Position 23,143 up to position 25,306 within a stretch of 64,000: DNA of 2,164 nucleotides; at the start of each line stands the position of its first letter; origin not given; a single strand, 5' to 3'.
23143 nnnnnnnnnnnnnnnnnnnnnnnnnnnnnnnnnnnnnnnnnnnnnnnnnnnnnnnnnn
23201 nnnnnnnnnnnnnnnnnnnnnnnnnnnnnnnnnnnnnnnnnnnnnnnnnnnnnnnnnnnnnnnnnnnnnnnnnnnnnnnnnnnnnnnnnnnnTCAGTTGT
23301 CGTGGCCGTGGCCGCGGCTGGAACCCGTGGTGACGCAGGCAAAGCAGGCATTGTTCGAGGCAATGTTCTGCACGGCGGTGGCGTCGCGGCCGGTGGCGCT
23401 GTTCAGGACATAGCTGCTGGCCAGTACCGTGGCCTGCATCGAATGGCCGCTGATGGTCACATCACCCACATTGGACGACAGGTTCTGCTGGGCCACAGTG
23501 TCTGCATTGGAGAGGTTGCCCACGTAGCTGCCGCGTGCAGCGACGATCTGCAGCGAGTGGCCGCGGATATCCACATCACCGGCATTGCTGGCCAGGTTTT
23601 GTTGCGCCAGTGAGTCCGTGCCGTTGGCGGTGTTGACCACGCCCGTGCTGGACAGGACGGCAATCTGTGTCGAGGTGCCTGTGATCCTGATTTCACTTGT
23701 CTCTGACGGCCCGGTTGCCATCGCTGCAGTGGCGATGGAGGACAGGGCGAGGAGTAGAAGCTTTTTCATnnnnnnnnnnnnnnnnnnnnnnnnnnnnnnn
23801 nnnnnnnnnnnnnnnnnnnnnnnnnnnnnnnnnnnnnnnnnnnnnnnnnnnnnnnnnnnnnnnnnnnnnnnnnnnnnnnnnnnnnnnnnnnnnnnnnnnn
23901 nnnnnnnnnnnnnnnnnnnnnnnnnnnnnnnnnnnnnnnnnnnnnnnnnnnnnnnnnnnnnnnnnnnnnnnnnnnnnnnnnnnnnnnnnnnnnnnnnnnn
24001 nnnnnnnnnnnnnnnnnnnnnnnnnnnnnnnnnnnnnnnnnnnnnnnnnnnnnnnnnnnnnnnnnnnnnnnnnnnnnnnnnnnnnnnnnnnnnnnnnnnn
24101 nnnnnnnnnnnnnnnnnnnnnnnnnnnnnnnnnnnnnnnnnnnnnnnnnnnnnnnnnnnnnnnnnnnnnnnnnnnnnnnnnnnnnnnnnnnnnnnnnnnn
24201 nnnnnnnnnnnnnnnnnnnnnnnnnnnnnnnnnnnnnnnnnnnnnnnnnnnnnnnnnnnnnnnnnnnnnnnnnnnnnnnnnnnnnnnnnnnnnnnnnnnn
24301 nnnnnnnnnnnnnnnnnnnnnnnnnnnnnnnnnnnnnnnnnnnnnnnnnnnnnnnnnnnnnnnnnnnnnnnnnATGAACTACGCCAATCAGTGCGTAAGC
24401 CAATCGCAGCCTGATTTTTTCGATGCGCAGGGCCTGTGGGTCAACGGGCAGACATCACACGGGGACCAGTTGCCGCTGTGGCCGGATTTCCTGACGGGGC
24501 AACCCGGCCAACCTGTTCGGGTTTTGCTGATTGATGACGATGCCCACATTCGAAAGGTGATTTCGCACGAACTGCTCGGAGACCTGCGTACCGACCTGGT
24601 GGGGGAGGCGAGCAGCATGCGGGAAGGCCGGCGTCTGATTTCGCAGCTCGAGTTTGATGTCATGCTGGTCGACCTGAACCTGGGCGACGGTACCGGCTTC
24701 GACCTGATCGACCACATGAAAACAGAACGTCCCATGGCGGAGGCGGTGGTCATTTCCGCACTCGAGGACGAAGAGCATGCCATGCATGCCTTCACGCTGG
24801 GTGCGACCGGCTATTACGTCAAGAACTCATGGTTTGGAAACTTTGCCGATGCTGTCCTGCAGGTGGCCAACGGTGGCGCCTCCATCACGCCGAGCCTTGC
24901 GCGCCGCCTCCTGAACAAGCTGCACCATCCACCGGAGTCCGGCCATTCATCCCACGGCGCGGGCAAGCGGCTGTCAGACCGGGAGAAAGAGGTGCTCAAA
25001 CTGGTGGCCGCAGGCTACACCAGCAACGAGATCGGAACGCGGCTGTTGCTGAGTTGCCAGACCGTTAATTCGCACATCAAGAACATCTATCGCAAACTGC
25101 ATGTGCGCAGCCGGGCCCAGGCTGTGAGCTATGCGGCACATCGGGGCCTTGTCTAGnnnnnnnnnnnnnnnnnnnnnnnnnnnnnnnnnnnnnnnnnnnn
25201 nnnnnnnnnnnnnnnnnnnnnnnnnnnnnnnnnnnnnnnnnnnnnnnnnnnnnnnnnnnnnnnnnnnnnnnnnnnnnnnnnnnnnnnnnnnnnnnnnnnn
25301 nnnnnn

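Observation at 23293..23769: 158-aa secreted protein: three 38-39 aa repeats with Q/N/S/G ladders and terminal CxxC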

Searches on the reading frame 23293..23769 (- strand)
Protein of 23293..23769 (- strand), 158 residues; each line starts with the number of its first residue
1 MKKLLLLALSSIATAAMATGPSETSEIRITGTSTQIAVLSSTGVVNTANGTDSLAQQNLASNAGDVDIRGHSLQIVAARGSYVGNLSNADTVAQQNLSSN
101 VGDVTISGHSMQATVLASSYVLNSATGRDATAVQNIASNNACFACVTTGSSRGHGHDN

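Call 4: search_protein_families(library=pfam, proteins=[window:23293-23769:-], max_evalue=0.1)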
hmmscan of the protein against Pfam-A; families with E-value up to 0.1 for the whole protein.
window:23293-23769:- (158 aa): 0 families

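Call 5: search_protein_families(library=ncbifam, proteins=[window:23293-23769:-], max_evalue=0.1)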
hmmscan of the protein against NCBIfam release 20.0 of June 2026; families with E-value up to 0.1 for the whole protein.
window:23293-23769:- (158 aa): 1 family
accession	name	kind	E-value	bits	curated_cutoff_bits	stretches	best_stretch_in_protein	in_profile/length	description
TIGR02892.1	spore_yabP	equivalog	0.029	14.4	75.4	0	39-75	11-45/85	sporulation protein YabP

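Call 7: find_homologous_proteins(query=window:23293-23769:-, max_evalue=0.001)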
Query window:23293-23769:- (158 aa): 84 proteins with E <= 0.001 among 298 candidates.
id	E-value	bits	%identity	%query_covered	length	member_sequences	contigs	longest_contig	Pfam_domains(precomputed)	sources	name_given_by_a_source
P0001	2.1e-88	311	100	100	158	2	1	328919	-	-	-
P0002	1.0e-67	244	81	99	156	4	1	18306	-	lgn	-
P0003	7.5e-67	242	80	99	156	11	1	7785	-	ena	-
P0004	1.3e-66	241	80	99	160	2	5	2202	-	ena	-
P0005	2.4e-66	240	81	94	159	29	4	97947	-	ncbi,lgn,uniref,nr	ncbi:hypothetical protein [Polaromonas sp. AER18D-145]|uniref:hypothetical protein n=1 Tax=Polaromon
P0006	4.3e-65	236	79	92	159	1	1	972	-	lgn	-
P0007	2.6e-64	233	80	94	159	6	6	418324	-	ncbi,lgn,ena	-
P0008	3.6e-64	233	79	99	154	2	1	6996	-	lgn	-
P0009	1.1e-62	228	78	94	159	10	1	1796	-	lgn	-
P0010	1.4e-62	228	77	99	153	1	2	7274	-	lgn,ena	-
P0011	3.0e-62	227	77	92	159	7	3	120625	-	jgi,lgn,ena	-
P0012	3.2e-59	217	72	92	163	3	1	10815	-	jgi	jgi:hypothetical protein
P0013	2.3e-54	201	70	99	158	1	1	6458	-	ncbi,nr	ncbi:MAG: hypothetical protein JWQ72_393 [Polaromonas sp.]|nr:hypothetical protein [Polaromonas sp.]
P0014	9.2e-49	183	66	92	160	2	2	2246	-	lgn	-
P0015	2.6e-47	178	69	92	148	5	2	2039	-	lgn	-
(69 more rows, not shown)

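Call 8: search_solved_structures(query=window:23293-23769:-, max_evalue=10)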
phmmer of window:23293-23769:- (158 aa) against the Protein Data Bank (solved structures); distinct sequences matched with E-value up to 10: 0.

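Call 15: find_related_loci(query=A1, collection=genome_contigs, flank=8000)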
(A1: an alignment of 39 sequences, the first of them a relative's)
Query A1 (158 aa) in genome_contigs; peptide patterns used: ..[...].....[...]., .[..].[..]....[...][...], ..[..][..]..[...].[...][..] (x = any residue, [..] = any of these).
148 stretches matched a pattern; 111 encode a relative of the query (tblastn E <= 1e-3); the best 80 are kept; 80 distinct loci.
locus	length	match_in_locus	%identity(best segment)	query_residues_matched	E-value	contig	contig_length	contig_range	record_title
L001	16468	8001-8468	81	1-156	3e-78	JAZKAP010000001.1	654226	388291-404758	MAG: Pseudomonadota bacterium isolate ADI_H3L2_1_122_18_3-bin032_1 ADIH3L21_B032_1_000000000001, whole genome shotgun se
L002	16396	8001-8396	96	14-145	3e-78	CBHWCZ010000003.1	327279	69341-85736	MAG TPA_asm: uncultured Polaromonas sp. isolate ERR14722429_metabat2_48 genome assembly, contig: ERZ27336827.10, whole g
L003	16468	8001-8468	78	1-156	1e-76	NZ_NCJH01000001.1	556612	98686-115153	MAG: Polaromonas sp. 39-63-25 lw04302015_39_scaffold_8, whole genome shotgun sequence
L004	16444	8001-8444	81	1-148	4e-74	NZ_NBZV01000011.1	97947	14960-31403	Polaromonas sp. AER18D-145 scaffold_10, whole genome shotgun sequence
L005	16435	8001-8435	81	1-145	6e-74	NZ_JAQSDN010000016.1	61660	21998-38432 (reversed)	MAG: Polaromonas sp. isolate D1-2020 MAG014 NODE_164_length_61660_cov_12.057365, whole genome shotgun sequence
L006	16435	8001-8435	81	1-145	7e-74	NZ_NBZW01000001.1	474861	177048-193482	Polaromonas sp. AET17H-212 scaffold_0, whole genome shotgun sequence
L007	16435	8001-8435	77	1-145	1e-68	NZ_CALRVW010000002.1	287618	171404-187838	MAG: Polaromonas sp. YR568 isolate JJ-MEM5D2-223-4-m1-bin343 JJ-MEM5D2-223-C13, whole genome shotgun sequence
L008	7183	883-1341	60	1-152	1e-43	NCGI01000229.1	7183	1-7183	MAG: Polaromonas sp. 28-63-22 04302015_28_scaffold_5580, whole genome shotgun sequence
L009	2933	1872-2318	58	1-149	5e-42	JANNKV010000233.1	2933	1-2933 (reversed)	MAG: Polaromonas sp. isolate SOY_38_metabat_66 SOY_38_k141_1224673, whole genome shotgun sequence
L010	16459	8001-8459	55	1-151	9e-40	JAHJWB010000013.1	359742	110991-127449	MAG: Gammaproteobacteria bacterium isolate OSS_A.mb.6 OSS_A.mb.6_k119_164629, whole genome shotgun sequence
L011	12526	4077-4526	56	1-148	3e-39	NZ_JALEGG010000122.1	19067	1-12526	MAG: Acidovorax sp. isolate CC_bin31 k97_90094, whole genome shotgun sequence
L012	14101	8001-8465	49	1-154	2e-38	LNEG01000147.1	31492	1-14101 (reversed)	MAG: Burkholderiales bacterium Ga0074133 Ga0074133_1114.1, whole genome shotgun sequence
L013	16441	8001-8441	56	1-145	4e-38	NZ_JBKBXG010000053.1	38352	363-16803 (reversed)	MAG: Acidovorax sp. isolate 21I_056.bin.15 NODE_474_length_38352_cov_3.575763, whole genome shotgun sequence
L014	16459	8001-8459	52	1-151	6e-38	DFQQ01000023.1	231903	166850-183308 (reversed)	MAG TPA_asm: Acidovorax delafieldii isolate UBA3485 UBA3485_contig_99, whole genome shotgun sequence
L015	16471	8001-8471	54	1-156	1e-36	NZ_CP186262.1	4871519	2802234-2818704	Acidovorax sp. M2(2025) chromosome, complete genome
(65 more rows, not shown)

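Call 20: predict_structure(alignment_id=A1)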
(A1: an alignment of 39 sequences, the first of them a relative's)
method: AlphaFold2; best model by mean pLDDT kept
length: 158 residues; sequences in the alignment: 39
mean_pLDDT: 74.8   pTM: 0.63
mean pLDDT of the five models: 74.8, 74.6, 64.6, 60.6, 58.9
residues with pLDDT >= 90: 25; 70-90: 89; 50-70: 10; < 50: 34
segments of 3 or more residues with pLDDT < 50: 5-23, 146-158
pLDDT, mean of each block of 10 residues (from residue 1): 47 41 64 88 87 82 83 90 90 84 84 91 89 80 49 41
secondary structure, 60 per line:
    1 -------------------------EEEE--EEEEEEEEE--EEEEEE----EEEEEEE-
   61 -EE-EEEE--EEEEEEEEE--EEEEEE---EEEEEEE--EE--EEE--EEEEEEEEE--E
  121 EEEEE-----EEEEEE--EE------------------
elements in order: E26-29 E32-40 E43-48 E53-59 E65-68 E71-79 E82-87 E91-97 E104-106 E109-117 E120-125 E131-136

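Call 24: search_solved_structures(query=A1, max_evalue=10, show_alignments=2)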
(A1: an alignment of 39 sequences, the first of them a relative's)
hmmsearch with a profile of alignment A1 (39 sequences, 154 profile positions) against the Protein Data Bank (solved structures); distinct sequences matched with E-value up to 10: 6.
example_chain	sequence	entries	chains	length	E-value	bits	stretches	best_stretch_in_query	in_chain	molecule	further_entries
2y9w_C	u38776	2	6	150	0.056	16.4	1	41-87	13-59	LECTIN-LIKE FOLD PROTEIN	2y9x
5eha_A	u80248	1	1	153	0.062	16.3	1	41-87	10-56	Lectin-like fold protein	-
9udy_A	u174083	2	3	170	0.071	16.1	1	41-87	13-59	Lectin-like fold protein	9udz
5tv7_A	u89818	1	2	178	0.53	13.3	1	79-134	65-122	Putative peptidoglycan-binding/hydrolysing protein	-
7qoj_E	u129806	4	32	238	1.3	12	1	95-112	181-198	Ring protein 4/5 gp34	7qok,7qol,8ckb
8zo9_9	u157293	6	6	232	1.9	11.5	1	1-60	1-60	VCPI-9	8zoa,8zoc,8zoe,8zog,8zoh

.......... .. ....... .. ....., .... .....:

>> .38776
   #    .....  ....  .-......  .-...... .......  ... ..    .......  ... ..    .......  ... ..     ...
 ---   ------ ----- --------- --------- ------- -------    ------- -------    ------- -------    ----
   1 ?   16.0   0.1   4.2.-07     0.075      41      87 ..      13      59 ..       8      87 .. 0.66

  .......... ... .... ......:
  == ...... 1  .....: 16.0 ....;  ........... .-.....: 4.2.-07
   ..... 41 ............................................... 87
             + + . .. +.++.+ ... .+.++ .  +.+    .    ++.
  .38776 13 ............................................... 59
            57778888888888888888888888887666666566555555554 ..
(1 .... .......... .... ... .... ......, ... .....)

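Call 26: fold_search(model_id=the predicted structure, library=pdb)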
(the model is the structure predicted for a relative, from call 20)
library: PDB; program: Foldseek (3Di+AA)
matches with E <= 10: 96; with E <= 0.001: 1
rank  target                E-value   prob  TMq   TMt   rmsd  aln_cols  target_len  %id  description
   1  9u4u_A                3.9e-04  0.63  0.17  0.18  15.2       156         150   11  Structure of the functional amyloid FapC from Pseudomonas sp.UK4 (released 2025-08-06)
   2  6ria_1                1.3e-01  0.03  0.09  0.13  15.8       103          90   11  Bactofilin from Thermus thermophilus, F105R mutant crystal structure (released 2019-07-17)
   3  9fyr_A                2.6e-01  0.04  0.13  0.05  14.4       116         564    7  Cryo-EM structure of native SV2A in complex with TeNT-Hc, Pro-Macrobody 5 and Levetiracetam (released 2025-05-21)
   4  8enq_A                2.7e-01  0.03  0.11  0.14  15.8       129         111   16  E. coli CsgA fibril (218-pixel box size) (released 2023-10-04)
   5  5jlv_D                2.9e-01  0.03  0.11  0.17  13.9       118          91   11  Receptor binding domain of Botulinum neurotoxin A in complex with human glycosylated SV2C (released 2016-06-15)
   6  6fm2_B                3.6e-01  0.02  0.10  0.10  15.1       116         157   16  CARP domain of mouse cyclase-associated protein 1 (CAP1) bound to ADP-actin (released 2018-05-16)
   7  8jli_A                3.8e-01  0.04  0.14  0.06  14.9       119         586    9  Cryo-EM structure of SV2A dimer in complex levetiracetam (released 2024-05-01)
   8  9lhn_B                3.8e-01  0.03  0.12  0.09  17.1       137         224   16  Crystal structure of Ice binding protein from Candidatus Cryosericum odellii SMC5 (released 2025-09-03)
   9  8x1o                  5.4e-01  0.02  0.13  0.10  14.7       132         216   11  Crystal structure of M249C/N270C mutant of FfIBP (released 2024-11-13)
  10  9b9f_J                6.0e-01  0.03  0.13  0.09  12.1       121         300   12  Zebrafish Betaglycan Orphan Domain (zfBGo) in complex with TGF-B3 and extracellular domains of TGFBRI and TGFBRII (released 2025-03-12)
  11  9li0_B                6.8e-01  0.02  0.12  0.10  16.6       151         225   16  Crystal structure of engineered ice-binding protein (M74I and A97V) from Candidatus Cryosericum odellii strain SMC5_16 (released 2025-09-03)
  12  5jmc_B                6.8e-01  0.01  0.09  0.12  14.7       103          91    9  Receptor binding domain of Botulinum neurotoxin A in complex with rat SV2C (released 2016-06-15)
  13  4nu2                  7.1e-01  0.02  0.12  0.11  14.8       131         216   11  Crystal structure of an ice-binding protein (FfIBP) from the Antarctic bacterium, Flavobacterium frigoris PS1 (released 2014-04-16)
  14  7dc5_A                7.6e-01  0.01  0.09  0.08  16.6       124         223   14  Crystal structure of fungal antifreeze protein with intermediate activity (released 2021-10-27)
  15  9b9f_E                8.5e-01  0.03  0.13  0.08  13.4       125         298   10  Zebrafish Betaglycan Orphan Domain (zfBGo) in complex with TGF-B3 and extracellular domains of TGFBRI and TGFBRII (released 2025-03-12)
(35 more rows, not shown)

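Call 42: search_protein_representatives(alignment_id=A1)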
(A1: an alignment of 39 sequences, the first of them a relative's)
Query: 39 sequences, 154 profile positions. Proteins with E-value up to 0.001 (for the whole library): 181; up to 1e-10: 131; up to 1e-30: 60. The best 150 are listed.
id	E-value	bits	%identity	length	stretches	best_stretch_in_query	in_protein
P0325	5.4e-71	253.6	-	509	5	31-142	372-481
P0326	9.3e-67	239.8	-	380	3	1-141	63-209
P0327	1.1e-65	236.4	-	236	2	1-140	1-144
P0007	8.2e-63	227.0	-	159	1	1-149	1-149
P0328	1.2e-61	223.3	-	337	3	28-142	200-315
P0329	1.5e-59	216.5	-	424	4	30-142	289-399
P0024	1.3e-57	210.1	-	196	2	1-125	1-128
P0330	2.7e-55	202.6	-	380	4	1-131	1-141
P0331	5.6e-55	201.6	-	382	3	4-127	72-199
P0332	1.4e-52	193.8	-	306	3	42-143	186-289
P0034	1.7e-52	193.6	-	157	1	1-152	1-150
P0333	1.1e-51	190.9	-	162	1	1-149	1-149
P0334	1.1e-49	184.4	-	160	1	1-149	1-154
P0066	1.9e-49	183.7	-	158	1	1-148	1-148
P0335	3.8e-49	182.6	-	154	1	1-148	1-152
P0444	7.1e-11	58.4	-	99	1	10-103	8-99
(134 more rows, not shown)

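Call 60: find_related_loci(query=P0444, collection=metagenome_contigs, flank=6000)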
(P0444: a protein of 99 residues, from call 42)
Query P0444 (99 aa) in metagenome_contigs; peptide patterns used: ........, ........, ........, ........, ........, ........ (x = any residue, [..] = any of these).
536 stretches matched a pattern; 7 encode a relative of the query (tblastn E <= 1e-3); 7 distinct loci.
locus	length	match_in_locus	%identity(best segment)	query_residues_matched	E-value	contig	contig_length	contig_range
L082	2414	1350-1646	100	1-99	9e-60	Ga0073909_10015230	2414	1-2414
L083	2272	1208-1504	100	1-99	6e-60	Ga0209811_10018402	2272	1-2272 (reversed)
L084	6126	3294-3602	70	1-98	2e-37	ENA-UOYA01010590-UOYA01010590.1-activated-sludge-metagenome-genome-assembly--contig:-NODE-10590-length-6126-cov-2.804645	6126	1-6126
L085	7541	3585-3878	66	1-99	3e-37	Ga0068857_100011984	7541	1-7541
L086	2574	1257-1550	66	1-99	3e-37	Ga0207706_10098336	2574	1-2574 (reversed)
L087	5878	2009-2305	55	1-99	1e-30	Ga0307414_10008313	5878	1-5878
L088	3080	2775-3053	60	6-98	4e-30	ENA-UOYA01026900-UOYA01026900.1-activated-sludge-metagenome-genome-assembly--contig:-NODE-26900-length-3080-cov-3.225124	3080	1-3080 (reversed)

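Call 62: search_protein_families(library=pfam, proteins=[L084:3999-5630:+, L087:2827-4554:+, L085:4355-6010:+, L087:1604-1915:+, L085:3084-3476:+, L087:2009-2305:+], max_evalue=1)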
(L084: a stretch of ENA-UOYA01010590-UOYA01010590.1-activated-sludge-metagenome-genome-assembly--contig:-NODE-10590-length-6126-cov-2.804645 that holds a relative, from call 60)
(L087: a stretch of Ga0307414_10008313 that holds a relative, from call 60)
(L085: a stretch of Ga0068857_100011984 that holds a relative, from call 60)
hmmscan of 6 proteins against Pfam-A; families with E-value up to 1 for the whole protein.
L084:3999-5630:+ (544 aa): 2 families
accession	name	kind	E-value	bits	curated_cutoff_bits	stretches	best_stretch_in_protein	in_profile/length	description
PF14326.11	DUF4384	-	1.1e-13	51.5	27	1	415-493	2-79/81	Domain of unknown function (DUF4384)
PF01471.23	PG_binding_1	-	2.6e-08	34.3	23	1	310-361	6-57/57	Putative peptidoglycan binding domain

L087:2827-4554:+ (576 aa): 3 families
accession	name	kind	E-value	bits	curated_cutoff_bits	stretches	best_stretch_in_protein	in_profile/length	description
PF14326.11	DUF4384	-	4.7e-13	49.5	27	1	450-526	4-79/81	Domain of unknown function (DUF4384)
PF01471.23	PG_binding_1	-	3.5e-09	37.1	23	1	328-384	2-57/57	Putative peptidoglycan binding domain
PF13627.12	LptM_cons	-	0.94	9.8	27.3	0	44-57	2-15/23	LPS-assembly lipoprotein LptM, conserved region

L085:4355-6010:+ (552 aa): 3 families
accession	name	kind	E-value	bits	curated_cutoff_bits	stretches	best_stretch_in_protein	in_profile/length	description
PF14326.11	DUF4384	-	8.7e-12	45.4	27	1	418-496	2-79/81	Domain of unknown function (DUF4384)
PF01471.23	PG_binding_1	-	7.5e-07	29.7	23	1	309-360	3-54/57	Putative peptidoglycan binding domain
PF08823.16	PG_binding_2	-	1.2e-05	25.9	21.1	1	308-345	15-52/74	Putative peptidoglycan binding domain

L087:1604-1915:+ (104 aa): 1 family
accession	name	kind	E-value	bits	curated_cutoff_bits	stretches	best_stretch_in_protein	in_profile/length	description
PF20987.3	I-TevI_DNA-bd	-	0.25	11.7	27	1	71-90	8-27/51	Intron-encoded endonuclease 1, DNA-binding domain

L085:3084-3476:+ (131 aa): 0 families

L087:2009-2305:+ (99 aa): 1 family
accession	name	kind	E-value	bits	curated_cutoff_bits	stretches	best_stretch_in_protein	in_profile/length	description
PF00746.26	Gram_pos_anchor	-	0.6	10.6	20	1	3-22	16-35/43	LPXTG cell wall anchor motif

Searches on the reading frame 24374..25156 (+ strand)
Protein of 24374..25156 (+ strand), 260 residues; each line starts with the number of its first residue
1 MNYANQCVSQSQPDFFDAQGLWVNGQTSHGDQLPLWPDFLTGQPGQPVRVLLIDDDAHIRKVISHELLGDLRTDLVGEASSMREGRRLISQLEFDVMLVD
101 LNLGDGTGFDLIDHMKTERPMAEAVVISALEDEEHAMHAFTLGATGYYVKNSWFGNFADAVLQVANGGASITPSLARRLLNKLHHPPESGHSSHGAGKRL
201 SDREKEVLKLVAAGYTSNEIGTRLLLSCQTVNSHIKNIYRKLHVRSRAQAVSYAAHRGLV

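Call 4: search_protein_families(library=pfam, proteins=[window:24374-25156:+], max_evalue=0.1)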
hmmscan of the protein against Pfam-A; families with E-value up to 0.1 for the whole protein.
window:24374-25156:+ (260 aa): 6 families
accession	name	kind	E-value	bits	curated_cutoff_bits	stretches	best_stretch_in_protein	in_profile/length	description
PF00196.25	GerE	-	8.9e-20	70.5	23.5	1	199-254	2-57/57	Bacterial regulatory proteins, luxR family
PF00072.30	Response_reg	-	6.4e-16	58.9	30.2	1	50-152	1-101/111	Response regulator receiver domain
PF08281.18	Sigma70_r4_2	-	0.00016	21.7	25.7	1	199-242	10-54/54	Sigma-70, region 4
PF04545.22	Sigma70_r4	-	0.00021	21.2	24.1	1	199-242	4-48/50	Sigma-70, region 4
PF13936.12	HTH_38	-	0.086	13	27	0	197-236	2-42/44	Helix-turn-helix domain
PF20274.4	cREC_REC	-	0.09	13.9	27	0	78-135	17-80/88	Cyclic-phosphate processing Receiver domain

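Call 5: search_protein_families(library=ncbifam, proteins=[window:24374-25156:+], max_evalue=0.1)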
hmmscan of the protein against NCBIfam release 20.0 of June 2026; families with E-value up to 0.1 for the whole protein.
window:24374-25156:+ (260 aa): 100 families (the best 25 are shown)
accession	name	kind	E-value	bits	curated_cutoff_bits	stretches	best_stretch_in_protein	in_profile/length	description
NF047785.1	respo_reg_MadR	equivalog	1e-35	123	300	1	48-260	1-209/209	MadR family response regulator transcription factor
NF007935.0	PRK10651.1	equivalog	1.8e-31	109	250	1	46-254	5-210/216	two-component system response regulator NarL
NF052445.1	RespRegMctR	equivalog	3.6e-27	95.1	300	1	47-259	1-204/205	two-component system response regulator MctR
NF011896.0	PRK15369.1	equivalog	1.2e-26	93.6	242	1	48-257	4-207/211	two component system response regulator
NF007708.0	PRK10403.1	equivalog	5.4e-25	88.1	343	1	46-257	5-212/215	nitrate/nitrite response regulator protein NarP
NF007018.1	PRK09483.1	equivalog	6.7e-18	65.1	280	1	48-256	2-205/217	UvrY/SirA/GacA family response regulator transcription factor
NF041830.1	RR_TF_ErdR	exception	1.7e-17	63.8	390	1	50-251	4-202/213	response regulator transcription factor ErdR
NF007403.0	PRK09935.1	equivalog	4.2e-17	62.5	271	1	47-258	3-208/210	fimbria biosynthesis transcriptional regulator FimZ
TIGR03020.2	EpsA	equivalog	9.4e-16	58.2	170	1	184-254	172-245/247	XrtB/PEP-CTERM-associated transcriptional regulator EpsA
NF007505.1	PRK10100.1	equivalog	6.1e-14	52.2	250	1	158-255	107-200/204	biofilm master transcriptional regulator CsgD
TIGR03541.1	reg_near_HchA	equivalog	5.1e-13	49.1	215.6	1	192-258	164-230/232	PA1136 family autoinducer-binding transcriptional regulator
NF007685.0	PRK10360.1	equivalog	5.4e-13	49.2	258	1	49-246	3-184/196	response regulator transcription factor UhpA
NF052366.1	photon_PedR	equivalog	3.8e-12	46.2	120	1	199-259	2-62/74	photosynthetic electron transport-dependent transcriptional regulator PedR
NF007419.0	PRK09958.1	equivalog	9.6e-12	44.9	251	1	51-255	4-199/204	acid-sensing system DNA-binding response regulator EvgA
NF033791.1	ActR_PrrA_rreg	equivalog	4.9e-11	42.9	250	1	50-164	4-116/173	ActR/PrrA/RegA family redox response regulator transcription factor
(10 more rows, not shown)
